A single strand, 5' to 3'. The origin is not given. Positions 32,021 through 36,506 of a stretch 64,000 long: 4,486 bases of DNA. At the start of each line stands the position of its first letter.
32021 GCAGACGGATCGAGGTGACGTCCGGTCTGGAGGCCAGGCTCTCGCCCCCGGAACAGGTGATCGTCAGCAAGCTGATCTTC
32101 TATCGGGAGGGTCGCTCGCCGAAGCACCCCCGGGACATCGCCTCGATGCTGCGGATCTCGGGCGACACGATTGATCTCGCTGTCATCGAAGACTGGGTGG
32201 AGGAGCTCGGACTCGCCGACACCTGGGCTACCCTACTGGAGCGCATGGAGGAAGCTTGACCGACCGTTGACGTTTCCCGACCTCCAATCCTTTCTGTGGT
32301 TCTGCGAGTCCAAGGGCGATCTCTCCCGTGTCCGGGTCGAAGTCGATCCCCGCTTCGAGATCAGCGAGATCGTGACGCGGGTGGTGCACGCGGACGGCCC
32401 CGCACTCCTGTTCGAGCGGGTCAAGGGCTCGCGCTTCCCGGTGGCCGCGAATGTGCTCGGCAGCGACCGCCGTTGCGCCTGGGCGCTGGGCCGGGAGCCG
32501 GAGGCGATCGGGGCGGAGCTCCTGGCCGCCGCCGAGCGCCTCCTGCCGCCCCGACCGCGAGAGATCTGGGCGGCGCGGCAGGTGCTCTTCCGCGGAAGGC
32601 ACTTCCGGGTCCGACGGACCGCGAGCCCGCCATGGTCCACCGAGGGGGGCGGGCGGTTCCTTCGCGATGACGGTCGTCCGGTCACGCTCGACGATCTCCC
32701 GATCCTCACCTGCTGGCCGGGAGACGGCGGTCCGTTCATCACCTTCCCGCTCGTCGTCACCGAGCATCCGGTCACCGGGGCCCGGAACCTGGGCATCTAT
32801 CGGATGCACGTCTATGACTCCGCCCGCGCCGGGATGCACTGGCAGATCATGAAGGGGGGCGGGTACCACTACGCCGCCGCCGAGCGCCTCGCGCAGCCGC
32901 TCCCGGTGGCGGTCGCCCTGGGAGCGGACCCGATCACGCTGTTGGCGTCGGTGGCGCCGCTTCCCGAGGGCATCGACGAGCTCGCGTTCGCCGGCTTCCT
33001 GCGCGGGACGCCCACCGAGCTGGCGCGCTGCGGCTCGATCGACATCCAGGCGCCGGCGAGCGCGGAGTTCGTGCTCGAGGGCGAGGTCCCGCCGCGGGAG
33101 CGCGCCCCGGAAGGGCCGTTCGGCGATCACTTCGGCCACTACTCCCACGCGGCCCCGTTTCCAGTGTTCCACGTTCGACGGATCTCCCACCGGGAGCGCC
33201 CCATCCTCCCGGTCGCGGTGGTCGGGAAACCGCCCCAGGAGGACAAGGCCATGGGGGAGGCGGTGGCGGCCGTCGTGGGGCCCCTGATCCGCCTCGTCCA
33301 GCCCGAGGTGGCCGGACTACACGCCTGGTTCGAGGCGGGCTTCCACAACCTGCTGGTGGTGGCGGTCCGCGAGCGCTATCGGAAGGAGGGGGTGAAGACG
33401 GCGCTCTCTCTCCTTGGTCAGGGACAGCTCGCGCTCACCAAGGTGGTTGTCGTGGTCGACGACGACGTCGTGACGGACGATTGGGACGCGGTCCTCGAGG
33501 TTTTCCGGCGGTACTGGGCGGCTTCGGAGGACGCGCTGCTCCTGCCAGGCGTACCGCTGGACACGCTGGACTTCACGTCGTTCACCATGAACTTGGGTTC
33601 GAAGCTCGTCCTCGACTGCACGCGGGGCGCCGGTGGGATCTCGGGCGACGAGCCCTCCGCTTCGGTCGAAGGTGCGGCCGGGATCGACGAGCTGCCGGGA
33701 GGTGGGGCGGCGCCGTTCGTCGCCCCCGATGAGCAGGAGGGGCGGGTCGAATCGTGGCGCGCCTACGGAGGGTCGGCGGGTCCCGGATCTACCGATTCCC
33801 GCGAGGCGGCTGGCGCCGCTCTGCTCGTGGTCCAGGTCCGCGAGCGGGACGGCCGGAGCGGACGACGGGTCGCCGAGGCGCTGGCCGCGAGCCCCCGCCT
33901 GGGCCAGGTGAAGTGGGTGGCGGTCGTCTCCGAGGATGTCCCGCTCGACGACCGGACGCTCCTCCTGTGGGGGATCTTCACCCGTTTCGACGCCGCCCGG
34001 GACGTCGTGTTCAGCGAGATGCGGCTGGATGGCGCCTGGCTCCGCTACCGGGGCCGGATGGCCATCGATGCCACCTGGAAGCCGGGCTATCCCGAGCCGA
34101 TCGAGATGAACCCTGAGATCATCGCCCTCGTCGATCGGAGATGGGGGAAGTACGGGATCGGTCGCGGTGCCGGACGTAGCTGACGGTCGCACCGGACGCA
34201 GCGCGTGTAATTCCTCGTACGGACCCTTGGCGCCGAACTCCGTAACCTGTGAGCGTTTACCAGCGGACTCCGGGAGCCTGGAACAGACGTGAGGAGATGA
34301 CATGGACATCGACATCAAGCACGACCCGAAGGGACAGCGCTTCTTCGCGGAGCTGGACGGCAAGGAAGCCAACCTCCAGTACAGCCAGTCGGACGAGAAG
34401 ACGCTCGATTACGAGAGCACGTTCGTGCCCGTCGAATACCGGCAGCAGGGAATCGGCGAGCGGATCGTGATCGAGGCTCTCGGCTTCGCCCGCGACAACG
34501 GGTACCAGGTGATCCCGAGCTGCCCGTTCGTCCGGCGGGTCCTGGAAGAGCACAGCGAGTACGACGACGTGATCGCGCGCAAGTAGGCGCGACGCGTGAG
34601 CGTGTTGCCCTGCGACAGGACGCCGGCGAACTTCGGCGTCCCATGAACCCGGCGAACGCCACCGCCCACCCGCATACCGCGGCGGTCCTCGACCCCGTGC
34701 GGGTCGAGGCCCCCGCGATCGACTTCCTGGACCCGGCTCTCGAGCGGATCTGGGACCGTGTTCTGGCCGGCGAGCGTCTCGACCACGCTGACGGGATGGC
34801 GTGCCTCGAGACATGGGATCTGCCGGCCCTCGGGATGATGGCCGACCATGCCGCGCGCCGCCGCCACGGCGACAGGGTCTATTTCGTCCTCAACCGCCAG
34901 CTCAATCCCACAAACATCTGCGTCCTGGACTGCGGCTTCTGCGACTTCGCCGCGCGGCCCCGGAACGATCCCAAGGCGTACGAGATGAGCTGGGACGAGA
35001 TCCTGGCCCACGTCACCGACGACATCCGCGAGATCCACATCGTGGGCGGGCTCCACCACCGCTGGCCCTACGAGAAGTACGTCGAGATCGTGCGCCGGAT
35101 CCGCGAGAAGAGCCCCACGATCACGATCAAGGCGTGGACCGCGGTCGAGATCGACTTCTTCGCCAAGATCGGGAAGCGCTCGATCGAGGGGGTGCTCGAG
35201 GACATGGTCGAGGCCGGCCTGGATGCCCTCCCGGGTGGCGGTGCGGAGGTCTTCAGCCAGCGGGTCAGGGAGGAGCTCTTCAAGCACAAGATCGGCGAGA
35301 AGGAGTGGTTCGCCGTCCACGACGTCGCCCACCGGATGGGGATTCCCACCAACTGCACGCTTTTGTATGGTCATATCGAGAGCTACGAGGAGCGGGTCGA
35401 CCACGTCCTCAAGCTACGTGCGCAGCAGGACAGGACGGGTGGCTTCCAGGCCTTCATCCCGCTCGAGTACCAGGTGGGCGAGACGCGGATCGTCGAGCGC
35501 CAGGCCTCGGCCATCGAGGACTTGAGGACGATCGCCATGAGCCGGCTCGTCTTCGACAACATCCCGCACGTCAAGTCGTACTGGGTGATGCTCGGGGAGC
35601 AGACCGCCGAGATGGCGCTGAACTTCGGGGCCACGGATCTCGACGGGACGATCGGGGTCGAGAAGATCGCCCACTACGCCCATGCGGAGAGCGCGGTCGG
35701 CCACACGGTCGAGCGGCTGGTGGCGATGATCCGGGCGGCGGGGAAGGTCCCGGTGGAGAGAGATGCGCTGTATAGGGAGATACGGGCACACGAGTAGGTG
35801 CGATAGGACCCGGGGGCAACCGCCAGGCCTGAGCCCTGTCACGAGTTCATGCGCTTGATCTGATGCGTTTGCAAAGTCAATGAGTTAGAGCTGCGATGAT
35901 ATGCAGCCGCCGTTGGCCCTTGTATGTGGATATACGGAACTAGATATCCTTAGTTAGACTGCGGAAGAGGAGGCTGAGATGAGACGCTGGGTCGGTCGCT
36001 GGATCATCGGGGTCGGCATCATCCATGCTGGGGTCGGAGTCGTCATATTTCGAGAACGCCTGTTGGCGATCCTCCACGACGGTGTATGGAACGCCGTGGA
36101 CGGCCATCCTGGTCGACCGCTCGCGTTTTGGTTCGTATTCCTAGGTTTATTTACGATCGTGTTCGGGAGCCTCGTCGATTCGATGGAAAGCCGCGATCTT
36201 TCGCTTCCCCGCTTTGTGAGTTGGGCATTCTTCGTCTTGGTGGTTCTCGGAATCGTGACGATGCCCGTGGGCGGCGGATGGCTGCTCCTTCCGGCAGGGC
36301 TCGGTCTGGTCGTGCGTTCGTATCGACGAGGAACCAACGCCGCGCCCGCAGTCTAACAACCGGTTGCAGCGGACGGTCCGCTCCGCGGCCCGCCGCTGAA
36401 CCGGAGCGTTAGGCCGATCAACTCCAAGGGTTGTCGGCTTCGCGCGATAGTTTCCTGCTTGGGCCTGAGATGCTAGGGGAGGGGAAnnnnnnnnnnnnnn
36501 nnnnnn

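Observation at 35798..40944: Low-GC island of five uncharacterised genes (HEPN, PD-(D/E)xK, NDT/SLOG-like) immediately upstream of a type I R-M/AbiE locus; candidate undescribed defence module(s)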

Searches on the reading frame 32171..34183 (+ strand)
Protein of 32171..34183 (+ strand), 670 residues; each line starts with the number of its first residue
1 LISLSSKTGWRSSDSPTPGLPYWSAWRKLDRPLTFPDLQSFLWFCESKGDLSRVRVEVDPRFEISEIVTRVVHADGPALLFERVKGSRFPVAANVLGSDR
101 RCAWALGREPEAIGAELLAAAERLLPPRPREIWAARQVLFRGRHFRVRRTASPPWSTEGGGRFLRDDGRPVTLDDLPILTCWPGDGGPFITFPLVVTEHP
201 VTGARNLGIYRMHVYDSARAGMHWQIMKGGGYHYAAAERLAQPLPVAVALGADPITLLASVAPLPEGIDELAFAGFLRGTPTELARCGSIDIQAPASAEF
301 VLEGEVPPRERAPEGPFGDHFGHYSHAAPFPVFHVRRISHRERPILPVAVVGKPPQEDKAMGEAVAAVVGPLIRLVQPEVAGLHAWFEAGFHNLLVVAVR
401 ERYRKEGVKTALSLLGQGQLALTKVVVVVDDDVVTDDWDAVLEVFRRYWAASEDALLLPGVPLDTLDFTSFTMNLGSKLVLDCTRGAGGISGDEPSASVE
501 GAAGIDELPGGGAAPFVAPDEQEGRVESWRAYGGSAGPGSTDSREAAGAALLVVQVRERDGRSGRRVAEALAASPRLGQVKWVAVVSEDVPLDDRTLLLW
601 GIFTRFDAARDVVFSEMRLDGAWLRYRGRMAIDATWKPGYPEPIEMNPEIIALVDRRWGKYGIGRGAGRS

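Call 83: search_protein_families(library=pfam, proteins=[window:32171-34183:+], max_evalue=0.001)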
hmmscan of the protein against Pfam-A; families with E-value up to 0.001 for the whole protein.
window:32171-34183:+ (670 aa): 3 families
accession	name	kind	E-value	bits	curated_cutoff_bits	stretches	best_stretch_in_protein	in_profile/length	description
PF01977.22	UbiD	-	4.4e-77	258.3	23.3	1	167-354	17-206/206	3-octaprenyl-4-hydroxybenzoate carboxy-lyase Rift-related domain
PF20696.2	UbiD_C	-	7.4e-38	129.9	24.2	2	361-483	3-127/127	3-octaprenyl-4-hydroxybenzoate carboxy-lyase C-terminal domain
PF20695.2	UbiD_N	-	3.5e-25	88.3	24.3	1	45-120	4-77/78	3-octaprenyl-4-hydroxybenzoate carboxy-lyase N-terminal domain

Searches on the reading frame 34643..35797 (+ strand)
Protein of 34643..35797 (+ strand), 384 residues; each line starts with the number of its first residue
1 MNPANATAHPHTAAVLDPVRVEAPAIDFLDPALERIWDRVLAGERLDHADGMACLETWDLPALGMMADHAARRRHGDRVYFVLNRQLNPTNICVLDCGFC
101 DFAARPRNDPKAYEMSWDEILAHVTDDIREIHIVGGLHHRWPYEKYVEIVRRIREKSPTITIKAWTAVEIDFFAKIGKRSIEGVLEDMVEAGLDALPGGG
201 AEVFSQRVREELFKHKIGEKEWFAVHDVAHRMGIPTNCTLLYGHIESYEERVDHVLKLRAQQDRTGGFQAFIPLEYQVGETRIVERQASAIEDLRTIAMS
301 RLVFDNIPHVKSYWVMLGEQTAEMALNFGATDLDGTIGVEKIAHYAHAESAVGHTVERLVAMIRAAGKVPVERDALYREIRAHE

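Call 5: search_protein_families(library=pfam, proteins=[window:34643-35797:+], max_evalue=0.1)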
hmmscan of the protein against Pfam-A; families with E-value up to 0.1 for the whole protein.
window:34643-35797:+ (384 aa): 4 families
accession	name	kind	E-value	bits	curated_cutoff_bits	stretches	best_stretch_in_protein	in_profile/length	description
PF04055.27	Radical_SAM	-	1.4e-14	55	29.5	1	88-255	2-163/166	Radical SAM superfamily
PF19288.4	CofH_C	-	2.8e-14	53.4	27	1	267-379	3-118/125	CofH/MqnC C-terminal region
PF10097.14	DUF2335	-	0.046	14.1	25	0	196-221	13-38/50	Predicted membrane protein (DUF2335)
PF19121.6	DUF5805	-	0.096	13.5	28.5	0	115-129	28-42/67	Family of unknown function (DUF5805)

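Call 8: search_protein_families(library=ncbifam, proteins=[window:34643-35797:+], max_evalue=0.1)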
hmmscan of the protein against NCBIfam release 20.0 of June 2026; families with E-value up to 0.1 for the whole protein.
window:34643-35797:+ (384 aa): 15 families
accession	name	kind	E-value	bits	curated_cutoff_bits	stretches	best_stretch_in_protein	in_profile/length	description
TIGR03700.1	mena_SCO4494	equivalog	5.6e-136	453.1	434.55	1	36-380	1-351/351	aminofutalosine synthase MqnE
NF006276.0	PRK08444.1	equivalog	4e-105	351.7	560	1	36-382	3-352/353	aminofutalosine synthase MqnE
TIGR00423.1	TIGR00423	subfamily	1.1e-99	333.6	260.25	1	79-380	1-310/310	CofH family radical SAM protein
TIGR03699.1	menaquin_MqnC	equivalog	5.6e-95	318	428.1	1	44-379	1-341/342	cyclic dehypoxanthinyl futalosine synthase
NF005609.0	PRK07360.1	equivalog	4.7e-86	288.9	426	1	33-382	8-370/374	7,8-didemethyl-8-hydroxy-5-deazariboflavin synthase subunit CofH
TIGR03551.1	F420_cofH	equivalog_domain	3.1e-83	279.5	374.1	1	58-380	14-345/345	5-amino-6-(D-ribitylamino)uracil--L-tyrosine 4-hydroxyphenyl transferase CofH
NF006277.0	PRK08445.1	equivalog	1.6e-72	244.3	576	1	45-378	3-343/348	dehypoxanthine futalosine cyclase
NF006687.0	PRK09234.1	equivalog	2.7e-69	234.3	1018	1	55-382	503-839/849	bifunctional FO biosynthesis protein CofGH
NF004580.0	PRK05926.1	equivalog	1e-62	212.5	583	1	32-371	14-363/370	hypothetical protein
TIGR03550.1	F420_cofG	equivalog_domain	3.9e-08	32.8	213.35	1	227-378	156-305/322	7,8-didemethyl-8-hydroxy-5-deazariboflavin synthase CofG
NF004884.0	PRK06245.1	equivalog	5.3e-08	32.1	209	2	228-337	164-274/340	7,8-didemethyl-8-hydroxy-5-deazariboflavin synthase subunit CofG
TIGR03957.1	rSAM_HmdB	equivalog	1.1e-07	31.3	320.9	1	175-341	125-286/317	5,10-methenyltetrahydromethanopterin hydrogenase cofactor biosynthesis protein HmdB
TIGR04080.1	rSAM_pep_cyc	equivalog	0.0023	16.7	500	1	68-141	92-165/440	KxxxW cyclic peptide radical SAM maturase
TIGR03956.1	rSAM_HydE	equivalog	0.0036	16.6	254.6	1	62-162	30-131/340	[FeFe] hydrogenase H-cluster radical SAM maturase HydE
TIGR02373.1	photo_yellow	equivalog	0.093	12.8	143.05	0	175-201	4-30/124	photoactive yellow protein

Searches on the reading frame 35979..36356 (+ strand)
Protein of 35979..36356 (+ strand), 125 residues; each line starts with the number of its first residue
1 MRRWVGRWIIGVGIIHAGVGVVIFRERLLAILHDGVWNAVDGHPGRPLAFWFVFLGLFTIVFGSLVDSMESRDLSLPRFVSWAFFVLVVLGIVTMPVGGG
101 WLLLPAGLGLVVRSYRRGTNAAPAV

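Call 5: search_protein_families(library=pfam, proteins=[window:35979-36356:+], max_evalue=0.1)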
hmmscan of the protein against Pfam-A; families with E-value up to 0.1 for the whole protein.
window:35979-36356:+ (125 aa): 3 families
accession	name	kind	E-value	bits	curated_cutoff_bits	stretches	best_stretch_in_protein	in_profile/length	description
PF20064.4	DUF6463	-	1.4e-30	106.1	26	1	2-116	3-118/119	Family of unknown function (DUF6463)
PF10066.14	DUF2304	-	0.042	14.6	25.5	1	54-101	6-53/106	Uncharacterized conserved protein (DUF2304)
PF23906.1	DUF7248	-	0.055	13.9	27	1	80-104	12-36/58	Family of unknown function (DUF7248)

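Call 6: search_protein_families(library=padloc, proteins=[window:35979-36356:+], max_evalue=0.1)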
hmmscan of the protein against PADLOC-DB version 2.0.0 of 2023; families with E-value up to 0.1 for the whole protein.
window:35979-36356:+ (125 aa): 0 families

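Call 8: search_protein_families(library=ncbifam, proteins=[window:35979-36356:+], max_evalue=0.1)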
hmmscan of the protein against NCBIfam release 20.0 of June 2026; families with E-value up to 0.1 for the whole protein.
window:35979-36356:+ (125 aa): 1 family
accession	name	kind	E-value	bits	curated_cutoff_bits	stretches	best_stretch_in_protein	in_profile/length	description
TIGR02611.1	TIGR02611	hypoth_equivalog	0.042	13.6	70.6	1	85-111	33-60/121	TIGR02611 family protein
